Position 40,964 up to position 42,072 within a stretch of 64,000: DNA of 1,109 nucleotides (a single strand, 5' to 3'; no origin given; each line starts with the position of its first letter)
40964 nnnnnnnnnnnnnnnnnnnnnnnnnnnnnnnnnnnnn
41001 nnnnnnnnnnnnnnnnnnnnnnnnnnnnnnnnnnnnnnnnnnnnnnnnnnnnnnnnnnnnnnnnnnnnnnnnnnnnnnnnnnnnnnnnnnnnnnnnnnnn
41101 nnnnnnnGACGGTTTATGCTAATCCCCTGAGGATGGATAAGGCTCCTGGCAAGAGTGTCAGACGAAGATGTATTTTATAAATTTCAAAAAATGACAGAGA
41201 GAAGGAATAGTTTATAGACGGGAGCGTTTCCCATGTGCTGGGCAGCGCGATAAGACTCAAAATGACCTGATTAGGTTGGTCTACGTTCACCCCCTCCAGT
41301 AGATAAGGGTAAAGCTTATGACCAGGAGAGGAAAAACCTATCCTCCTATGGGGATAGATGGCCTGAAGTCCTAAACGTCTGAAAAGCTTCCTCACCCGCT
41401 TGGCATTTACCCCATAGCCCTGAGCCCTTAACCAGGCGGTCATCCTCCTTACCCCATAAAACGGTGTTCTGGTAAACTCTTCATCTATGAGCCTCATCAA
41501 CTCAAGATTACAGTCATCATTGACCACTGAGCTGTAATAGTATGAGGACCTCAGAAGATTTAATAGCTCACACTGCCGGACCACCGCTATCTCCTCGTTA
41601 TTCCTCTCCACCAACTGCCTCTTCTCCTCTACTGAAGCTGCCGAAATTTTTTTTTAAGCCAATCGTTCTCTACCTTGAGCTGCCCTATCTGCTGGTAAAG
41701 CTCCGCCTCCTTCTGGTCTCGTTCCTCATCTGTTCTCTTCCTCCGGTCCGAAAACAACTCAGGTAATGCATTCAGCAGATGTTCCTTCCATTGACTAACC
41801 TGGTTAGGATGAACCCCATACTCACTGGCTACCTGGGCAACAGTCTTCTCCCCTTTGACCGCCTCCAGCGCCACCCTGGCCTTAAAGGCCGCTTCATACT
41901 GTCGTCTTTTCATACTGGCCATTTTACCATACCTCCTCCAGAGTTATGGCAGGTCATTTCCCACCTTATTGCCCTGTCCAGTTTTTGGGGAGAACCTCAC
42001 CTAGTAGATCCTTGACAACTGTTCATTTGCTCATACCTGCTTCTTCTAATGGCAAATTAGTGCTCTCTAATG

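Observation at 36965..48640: AT-rich genomic island bounded and interrupted by dead IS elements carries the whole RiPP locus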

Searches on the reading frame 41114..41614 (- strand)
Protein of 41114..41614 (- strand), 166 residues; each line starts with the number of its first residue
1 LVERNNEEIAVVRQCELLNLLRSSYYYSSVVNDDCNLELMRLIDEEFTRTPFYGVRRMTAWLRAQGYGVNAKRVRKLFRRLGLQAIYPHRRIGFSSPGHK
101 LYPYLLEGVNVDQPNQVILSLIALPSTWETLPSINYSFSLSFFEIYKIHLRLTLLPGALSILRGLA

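Call 5: search_protein_families(library=pfam, proteins=[window:41114-41614:-], max_evalue=0.01)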
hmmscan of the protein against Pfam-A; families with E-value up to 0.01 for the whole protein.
window:41114-41614:- (166 aa): 1 family
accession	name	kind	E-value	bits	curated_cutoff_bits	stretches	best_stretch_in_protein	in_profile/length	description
PF13276.12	HTH_21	-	5.1e-16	59.1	28.1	1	37-91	4-60/60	HTH-like domain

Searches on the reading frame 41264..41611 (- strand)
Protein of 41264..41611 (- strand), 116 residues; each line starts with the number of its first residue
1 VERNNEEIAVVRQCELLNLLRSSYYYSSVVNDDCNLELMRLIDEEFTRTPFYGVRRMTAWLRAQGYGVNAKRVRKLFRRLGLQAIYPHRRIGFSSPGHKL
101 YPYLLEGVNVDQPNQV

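Call 44: search_protein_families(library=ncbifam, proteins=[window:41264-41611:-], max_evalue=0.01)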
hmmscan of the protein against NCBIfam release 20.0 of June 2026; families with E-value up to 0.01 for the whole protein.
seq(116 aa): 1 family
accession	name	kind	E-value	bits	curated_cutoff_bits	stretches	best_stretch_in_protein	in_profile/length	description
NF033516.0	transpos_IS3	equivalog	6.6e-19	68.4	160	1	2-116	95-218/369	IS3 family transposase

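Call 61: find_related_loci(query=window:41264-41611:-, collection=metagenome_contigs, flank=2500)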
Query seq(116 aa) (116 aa) in metagenome_contigs; peptide patterns used: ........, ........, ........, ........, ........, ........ (x = any residue, [..] = any of these).
397 stretches matched a pattern; 268 encode a relative of the query (tblastn E <= 1e-3); the best 80 are kept; 80 distinct loci.
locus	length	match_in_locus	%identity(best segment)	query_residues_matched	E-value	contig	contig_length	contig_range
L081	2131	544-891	84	1-116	5e-67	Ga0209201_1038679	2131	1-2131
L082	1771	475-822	84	1-116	4e-68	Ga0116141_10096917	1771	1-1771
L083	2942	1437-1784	84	1-116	4e-66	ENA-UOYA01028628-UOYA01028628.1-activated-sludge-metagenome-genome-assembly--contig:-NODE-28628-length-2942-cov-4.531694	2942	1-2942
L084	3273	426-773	81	1-116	4e-64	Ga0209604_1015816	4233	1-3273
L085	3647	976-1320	82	1-116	4e-61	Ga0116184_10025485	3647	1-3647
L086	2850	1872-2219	78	1-116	2e-60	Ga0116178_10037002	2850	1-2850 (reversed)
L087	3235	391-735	76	1-115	1e-58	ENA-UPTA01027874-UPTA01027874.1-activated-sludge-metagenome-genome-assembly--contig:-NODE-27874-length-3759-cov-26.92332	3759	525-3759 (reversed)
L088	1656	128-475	77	1-116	2e-60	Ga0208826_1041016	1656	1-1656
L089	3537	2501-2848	81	1-116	6e-56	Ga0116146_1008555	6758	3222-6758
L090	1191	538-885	76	1-116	2e-57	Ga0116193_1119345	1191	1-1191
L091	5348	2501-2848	78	1-116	3e-52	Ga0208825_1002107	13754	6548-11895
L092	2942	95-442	72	1-116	8e-50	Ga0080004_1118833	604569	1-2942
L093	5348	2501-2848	71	1-116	2e-49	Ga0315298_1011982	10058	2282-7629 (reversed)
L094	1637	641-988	72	1-116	5e-50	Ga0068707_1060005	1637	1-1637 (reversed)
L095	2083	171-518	72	1-116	2e-49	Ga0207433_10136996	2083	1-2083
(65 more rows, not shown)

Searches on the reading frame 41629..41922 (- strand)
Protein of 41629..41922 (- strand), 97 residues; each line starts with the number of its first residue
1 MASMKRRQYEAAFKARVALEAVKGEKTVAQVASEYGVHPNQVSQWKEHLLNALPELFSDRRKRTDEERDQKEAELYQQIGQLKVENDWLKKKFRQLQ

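Call 5: search_protein_families(library=pfam, proteins=[window:41629-41922:-], max_evalue=0.01)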
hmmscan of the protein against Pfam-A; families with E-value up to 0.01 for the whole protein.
window:41629-41922:- (97 aa): 5 families
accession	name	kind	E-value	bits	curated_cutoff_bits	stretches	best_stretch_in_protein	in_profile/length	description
PF01527.26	HTH_Tnp_1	-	8.8e-09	35.9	24.1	1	5-70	2-58/75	Transposase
PF13518.12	HTH_28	-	6.5e-06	26.6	25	1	13-62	1-49/52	Helix-turn-helix domain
PF13384.12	HTH_23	-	0.00064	19.9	24.6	1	18-48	10-40/50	Homeodomain-like domain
PF13542.12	HTH_Tnp_ISL3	-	0.001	18.9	27.4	1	12-45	15-46/51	Helix-turn-helix domain of transposase family ISL3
PF09607.16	BrkDBD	-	0.0044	17.3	23.4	1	6-47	3-47/58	Brinker DNA-binding domain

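Call 44: search_protein_families(library=ncbifam, proteins=[window:41629-41922:-], max_evalue=0.01)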
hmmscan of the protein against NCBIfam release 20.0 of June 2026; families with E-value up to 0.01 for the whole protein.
window:41629-41922:- (97 aa): 6 families
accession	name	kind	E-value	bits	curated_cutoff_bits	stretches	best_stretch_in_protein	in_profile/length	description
NF033516.0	transpos_IS3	equivalog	1.8e-12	47.2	160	1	13-92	2-81/369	IS3 family transposase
NF047595.1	IS66_ISRel24_TnpA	equivalog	1.7e-10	41.5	74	1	5-50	1-46/113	IS66-like element accessory protein TnpA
NF033577.2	transpos_IS481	equivalog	8.8e-06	25.4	224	1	14-91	2-80/284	IS481 family transposase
NF038385.1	IS66_access_TnpA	equivalog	0.00027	20.6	150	1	4-48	84-128/190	IS66-like element accessory protein TnpA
NF052641.1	PQLLE_fam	subfamily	0.0041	16.8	80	1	5-81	2-76/211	PQLLE family protein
NF033545.0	transpos_IS630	equivalog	0.0073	15.8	100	1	20-78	7-67/299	IS630 family transposase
